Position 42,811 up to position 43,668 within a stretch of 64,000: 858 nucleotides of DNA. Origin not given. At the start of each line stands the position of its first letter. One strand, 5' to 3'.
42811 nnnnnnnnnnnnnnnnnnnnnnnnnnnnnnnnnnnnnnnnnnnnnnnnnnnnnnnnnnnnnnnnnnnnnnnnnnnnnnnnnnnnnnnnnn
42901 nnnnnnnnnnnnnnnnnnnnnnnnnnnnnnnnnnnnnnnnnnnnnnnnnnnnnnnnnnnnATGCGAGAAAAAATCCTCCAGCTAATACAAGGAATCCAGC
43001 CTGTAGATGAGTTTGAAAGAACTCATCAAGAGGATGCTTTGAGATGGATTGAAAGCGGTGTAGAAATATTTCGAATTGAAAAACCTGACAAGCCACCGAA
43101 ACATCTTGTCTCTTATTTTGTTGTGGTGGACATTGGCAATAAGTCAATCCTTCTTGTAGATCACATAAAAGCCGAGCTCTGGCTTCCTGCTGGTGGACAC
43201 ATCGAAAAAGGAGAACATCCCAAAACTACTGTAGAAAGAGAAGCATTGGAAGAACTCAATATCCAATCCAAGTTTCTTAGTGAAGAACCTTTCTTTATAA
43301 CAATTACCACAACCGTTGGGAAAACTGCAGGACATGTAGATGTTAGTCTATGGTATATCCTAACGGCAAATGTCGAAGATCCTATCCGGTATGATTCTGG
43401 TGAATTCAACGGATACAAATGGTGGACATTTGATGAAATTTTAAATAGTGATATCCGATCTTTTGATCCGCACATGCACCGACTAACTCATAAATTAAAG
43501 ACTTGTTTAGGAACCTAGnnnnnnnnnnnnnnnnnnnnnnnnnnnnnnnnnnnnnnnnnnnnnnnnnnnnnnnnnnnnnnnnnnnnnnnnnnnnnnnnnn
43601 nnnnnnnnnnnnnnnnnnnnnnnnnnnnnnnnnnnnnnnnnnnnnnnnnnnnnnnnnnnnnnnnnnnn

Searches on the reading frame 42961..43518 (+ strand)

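Call 9: search_protein_families(library=pfam, proteins=[window:42961-43518:+], max_evalue=0.001)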
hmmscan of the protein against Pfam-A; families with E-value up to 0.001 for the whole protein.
window:42961-43518:+ (185 aa): 1 family
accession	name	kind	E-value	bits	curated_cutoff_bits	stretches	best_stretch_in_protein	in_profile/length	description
PF00293.34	NUDIX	-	2.6e-14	53.8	21.1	1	52-172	6-130/134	NUDIX domain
